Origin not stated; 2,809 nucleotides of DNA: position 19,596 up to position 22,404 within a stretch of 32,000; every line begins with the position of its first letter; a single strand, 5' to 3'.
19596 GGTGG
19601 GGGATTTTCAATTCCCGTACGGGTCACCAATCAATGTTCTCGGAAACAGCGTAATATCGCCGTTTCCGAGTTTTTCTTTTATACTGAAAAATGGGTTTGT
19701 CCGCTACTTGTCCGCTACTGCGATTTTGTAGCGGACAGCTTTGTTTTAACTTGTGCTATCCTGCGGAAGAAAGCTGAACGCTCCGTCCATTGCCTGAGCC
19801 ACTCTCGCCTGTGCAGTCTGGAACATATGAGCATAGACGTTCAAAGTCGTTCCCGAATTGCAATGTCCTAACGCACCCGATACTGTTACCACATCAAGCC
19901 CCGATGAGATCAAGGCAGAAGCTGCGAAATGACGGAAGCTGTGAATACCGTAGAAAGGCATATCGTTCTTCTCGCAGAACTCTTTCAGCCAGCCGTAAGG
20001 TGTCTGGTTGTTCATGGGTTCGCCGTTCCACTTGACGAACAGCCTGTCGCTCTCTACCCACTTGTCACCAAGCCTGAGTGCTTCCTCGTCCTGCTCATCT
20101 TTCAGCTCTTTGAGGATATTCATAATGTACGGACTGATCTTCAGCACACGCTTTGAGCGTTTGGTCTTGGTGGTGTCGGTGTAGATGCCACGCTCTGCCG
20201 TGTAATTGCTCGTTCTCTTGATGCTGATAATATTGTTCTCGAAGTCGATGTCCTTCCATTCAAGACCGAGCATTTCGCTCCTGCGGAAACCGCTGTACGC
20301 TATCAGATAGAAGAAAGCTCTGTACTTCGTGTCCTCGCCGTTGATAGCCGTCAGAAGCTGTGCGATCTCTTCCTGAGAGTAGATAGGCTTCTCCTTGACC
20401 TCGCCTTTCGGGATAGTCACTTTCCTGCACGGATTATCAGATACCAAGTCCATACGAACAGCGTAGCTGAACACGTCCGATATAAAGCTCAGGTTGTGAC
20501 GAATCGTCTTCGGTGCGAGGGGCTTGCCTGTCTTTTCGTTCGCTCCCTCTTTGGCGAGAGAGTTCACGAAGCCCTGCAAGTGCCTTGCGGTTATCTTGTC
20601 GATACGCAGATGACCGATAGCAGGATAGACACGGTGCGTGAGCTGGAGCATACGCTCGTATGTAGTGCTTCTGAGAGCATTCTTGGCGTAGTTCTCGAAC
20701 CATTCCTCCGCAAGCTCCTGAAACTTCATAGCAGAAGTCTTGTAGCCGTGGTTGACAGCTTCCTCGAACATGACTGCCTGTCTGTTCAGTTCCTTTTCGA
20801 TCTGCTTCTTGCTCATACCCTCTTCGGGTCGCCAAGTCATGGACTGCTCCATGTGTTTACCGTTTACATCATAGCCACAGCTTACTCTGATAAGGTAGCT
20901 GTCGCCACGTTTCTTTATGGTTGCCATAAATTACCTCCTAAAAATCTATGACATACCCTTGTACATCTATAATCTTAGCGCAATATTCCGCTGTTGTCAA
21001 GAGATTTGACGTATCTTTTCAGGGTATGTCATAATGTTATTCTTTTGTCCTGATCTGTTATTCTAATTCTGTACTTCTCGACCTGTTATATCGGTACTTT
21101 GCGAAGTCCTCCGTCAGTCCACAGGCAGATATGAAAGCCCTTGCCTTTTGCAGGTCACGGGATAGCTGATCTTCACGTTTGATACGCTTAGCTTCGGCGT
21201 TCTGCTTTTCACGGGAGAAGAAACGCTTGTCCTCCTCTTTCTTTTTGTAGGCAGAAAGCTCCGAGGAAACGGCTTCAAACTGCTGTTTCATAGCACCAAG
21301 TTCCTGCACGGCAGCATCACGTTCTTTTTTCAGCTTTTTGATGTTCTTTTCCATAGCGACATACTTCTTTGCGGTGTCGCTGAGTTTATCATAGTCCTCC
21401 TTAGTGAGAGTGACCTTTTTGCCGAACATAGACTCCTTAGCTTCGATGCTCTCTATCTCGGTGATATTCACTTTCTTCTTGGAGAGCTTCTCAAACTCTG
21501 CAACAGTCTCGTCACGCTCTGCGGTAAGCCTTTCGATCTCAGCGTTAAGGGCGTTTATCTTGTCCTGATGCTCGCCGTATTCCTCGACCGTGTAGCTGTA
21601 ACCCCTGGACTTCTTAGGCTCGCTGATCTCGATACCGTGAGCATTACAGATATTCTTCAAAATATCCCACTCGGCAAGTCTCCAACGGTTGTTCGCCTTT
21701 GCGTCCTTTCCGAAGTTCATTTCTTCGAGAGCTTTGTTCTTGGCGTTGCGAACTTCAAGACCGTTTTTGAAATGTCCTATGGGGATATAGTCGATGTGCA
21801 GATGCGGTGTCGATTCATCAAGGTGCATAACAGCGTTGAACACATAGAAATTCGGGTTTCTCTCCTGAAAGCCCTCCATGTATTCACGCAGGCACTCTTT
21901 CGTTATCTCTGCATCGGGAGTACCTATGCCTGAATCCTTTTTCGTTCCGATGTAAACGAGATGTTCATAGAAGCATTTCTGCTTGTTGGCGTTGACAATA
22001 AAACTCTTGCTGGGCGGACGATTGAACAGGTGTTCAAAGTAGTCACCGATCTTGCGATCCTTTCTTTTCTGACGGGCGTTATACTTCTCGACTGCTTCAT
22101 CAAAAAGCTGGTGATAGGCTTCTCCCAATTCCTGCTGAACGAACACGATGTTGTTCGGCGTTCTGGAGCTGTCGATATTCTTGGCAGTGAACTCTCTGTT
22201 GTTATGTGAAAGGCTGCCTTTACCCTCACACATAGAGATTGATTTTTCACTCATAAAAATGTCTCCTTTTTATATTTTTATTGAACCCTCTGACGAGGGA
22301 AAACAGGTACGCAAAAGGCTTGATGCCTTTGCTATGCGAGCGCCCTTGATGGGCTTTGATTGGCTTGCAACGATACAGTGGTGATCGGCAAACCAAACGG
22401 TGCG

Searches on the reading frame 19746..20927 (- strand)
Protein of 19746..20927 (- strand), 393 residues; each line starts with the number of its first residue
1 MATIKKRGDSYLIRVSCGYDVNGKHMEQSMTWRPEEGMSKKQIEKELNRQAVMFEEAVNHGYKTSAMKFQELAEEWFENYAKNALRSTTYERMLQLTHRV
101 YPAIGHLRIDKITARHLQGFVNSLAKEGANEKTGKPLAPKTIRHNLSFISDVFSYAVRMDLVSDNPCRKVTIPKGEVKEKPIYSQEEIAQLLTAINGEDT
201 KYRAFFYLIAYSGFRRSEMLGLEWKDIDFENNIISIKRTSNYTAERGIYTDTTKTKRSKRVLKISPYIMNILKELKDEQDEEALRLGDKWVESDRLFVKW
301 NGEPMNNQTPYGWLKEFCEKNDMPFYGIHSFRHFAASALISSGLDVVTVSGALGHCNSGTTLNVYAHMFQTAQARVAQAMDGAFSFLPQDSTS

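Call 7: search_protein_families(library=pfam, proteins=[window:19746-20927:-], max_evalue=0.01)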
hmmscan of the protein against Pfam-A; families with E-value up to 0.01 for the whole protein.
window:19746-20927:- (393 aa): 6 families
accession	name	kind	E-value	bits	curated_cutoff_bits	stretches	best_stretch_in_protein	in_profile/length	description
PF00589.27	Phage_integrase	-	6.7e-29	101.3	27.1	1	185-369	5-169/172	Phage integrase family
PF14659.12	Phage_int_SAM_3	-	1.3e-11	44.9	22.6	1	69-124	2-57/58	Phage integrase, N-terminal SAM-like domain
PF22022.2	Phage_int_M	-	3.3e-11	43.7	27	1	69-170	1-93/96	Phage integrase central domain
PF13102.12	Phage_int_SAM_5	-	5e-08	33.6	22.3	1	69-169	2-97/98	Phage integrase SAM-like domain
PF02899.23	Phage_int_SAM_1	-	0.0012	19.5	22.3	1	88-158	20-81/83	Phage integrase, N-terminal SAM-like domain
PF24624.1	Int_N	-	0.0017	19.5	27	0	68-170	4-96/100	Phage integrase, N-terminal domain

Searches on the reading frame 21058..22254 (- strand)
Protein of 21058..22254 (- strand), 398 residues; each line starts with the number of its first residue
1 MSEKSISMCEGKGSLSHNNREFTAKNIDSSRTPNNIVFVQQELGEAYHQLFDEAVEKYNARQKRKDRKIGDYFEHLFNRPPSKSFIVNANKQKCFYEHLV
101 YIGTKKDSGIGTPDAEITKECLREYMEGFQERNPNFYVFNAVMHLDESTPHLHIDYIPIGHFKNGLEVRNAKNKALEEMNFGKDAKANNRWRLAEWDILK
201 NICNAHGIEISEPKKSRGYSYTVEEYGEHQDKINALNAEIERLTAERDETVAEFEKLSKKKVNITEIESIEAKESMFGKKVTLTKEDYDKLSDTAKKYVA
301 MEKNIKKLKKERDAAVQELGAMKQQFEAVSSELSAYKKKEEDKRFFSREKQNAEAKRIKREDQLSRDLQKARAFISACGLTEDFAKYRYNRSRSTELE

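Call 7: search_protein_families(library=pfam, proteins=[window:21058-22254:-], max_evalue=0.01)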
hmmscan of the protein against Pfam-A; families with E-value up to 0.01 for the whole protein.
window:21058-22254:- (398 aa): 5 families
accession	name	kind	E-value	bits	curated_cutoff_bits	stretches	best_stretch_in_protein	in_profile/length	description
PF01076.25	Mob_Pre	-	2.7e-14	53.9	25.5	1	24-162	14-144/196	Plasmid recombination enzyme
PF14197.11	Cep57_CLD_2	-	0.00057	20.4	27.1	1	290-343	11-64/67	Centrosome localisation domain of PPC89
PF00261.25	Tropomyosin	-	0.00074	19.5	38.6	1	223-335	117-234/242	Tropomyosin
PF25764.1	KIF21A_4th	-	0.0027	17.8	33.1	0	228-261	58-92/183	KIF21A-like domain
PF17675.6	APG6_N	-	0.0089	16.9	45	0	290-349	44-99/132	Apg6 coiled-coil region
